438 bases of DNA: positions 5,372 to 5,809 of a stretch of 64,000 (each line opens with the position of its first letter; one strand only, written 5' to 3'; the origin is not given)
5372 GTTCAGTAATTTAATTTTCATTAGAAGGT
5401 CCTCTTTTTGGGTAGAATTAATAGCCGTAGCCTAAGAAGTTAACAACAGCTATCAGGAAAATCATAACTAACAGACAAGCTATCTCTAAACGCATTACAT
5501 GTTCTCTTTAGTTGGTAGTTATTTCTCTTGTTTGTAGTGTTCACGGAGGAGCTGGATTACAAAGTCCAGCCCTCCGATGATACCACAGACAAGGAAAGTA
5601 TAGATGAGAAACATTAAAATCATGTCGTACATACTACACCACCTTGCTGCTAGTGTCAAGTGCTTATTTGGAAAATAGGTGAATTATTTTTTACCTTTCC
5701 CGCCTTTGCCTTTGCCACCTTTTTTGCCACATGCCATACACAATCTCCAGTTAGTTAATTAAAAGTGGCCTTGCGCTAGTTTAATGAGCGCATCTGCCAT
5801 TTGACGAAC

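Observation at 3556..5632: Cluster of five unannotated tiny hydrophobic peptide genes (25-41 aa)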

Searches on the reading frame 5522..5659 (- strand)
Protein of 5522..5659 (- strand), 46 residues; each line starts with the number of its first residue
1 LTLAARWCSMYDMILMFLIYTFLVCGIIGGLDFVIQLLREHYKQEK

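Call 14: search_protein_families(library=phrogs, proteins=[window:5522-5632:-], max_evalue=1)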
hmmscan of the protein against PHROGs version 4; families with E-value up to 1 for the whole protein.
seq(37 aa): 1 family
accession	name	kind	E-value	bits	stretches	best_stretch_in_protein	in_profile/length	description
phrog_9775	-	unknown function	0.18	12.7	1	25-36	29-40/46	-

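Call 15: search_protein_families(library=pfam, proteins=[window:5522-5632:-], max_evalue=1)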
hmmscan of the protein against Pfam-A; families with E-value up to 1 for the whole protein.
seq(37 aa): 0 families

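Call 32: find_homologous_proteins(query=window:5522-5659:-, max_evalue=1)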
Query seq(46 aa) (46 aa): 2 proteins with E <= 1 among 2 candidates.
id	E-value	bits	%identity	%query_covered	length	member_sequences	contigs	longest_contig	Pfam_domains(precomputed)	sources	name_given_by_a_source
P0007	3.2e-14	69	97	80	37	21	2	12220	-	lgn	-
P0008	3.9e-14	69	97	80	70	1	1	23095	-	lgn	-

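Call 36: find_encoding_contigs(protein=P0008, flank=4000, max_places=4)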
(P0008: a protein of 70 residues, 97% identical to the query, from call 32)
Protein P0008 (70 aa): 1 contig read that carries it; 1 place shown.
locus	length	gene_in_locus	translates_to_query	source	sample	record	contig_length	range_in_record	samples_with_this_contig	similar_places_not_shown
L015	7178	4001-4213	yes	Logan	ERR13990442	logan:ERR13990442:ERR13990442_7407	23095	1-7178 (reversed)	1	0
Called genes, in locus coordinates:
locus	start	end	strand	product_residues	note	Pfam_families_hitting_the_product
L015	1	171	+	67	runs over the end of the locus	-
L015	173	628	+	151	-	-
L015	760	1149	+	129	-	-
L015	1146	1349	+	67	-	-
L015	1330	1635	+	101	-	-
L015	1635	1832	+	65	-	-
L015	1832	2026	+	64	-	-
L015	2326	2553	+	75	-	-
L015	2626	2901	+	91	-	-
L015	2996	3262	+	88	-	-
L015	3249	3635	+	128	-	-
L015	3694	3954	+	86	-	-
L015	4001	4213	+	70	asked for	-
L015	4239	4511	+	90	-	-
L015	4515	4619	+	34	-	-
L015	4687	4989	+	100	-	-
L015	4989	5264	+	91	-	-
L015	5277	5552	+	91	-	-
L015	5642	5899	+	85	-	-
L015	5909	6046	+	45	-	-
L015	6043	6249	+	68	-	-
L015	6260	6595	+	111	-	PF13240:Zn_Ribbon_1 (weak), PF05154:TM2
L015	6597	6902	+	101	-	-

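Call 57: search_protein_families(library=ncbifam, proteins=[window:5522-5632:-], max_evalue=1)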
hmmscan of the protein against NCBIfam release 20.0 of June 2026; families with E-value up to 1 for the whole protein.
seq(37 aa): 0 families

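Call 66: predict_structure(protein=P0008)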
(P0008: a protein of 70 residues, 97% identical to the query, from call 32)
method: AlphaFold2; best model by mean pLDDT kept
length: 70 residues; sequences in the alignment: 1
mean_pLDDT: 75.2   pTM: 0.48
mean pLDDT of the five models: 75.2, 75.1, 73.3, 72.7, 70.9
residues with pLDDT >= 90: 0; 70-90: 57; 50-70: 13; < 50: 0
segments of 3 or more residues with pLDDT < 50: none
pLDDT, mean of each block of 10 residues (from residue 1): 76 83 80 62 74 81 70
secondary structure, 60 per line:
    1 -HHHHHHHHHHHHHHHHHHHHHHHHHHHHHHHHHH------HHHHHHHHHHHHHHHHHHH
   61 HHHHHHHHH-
elements in order: H2-35 H42-69
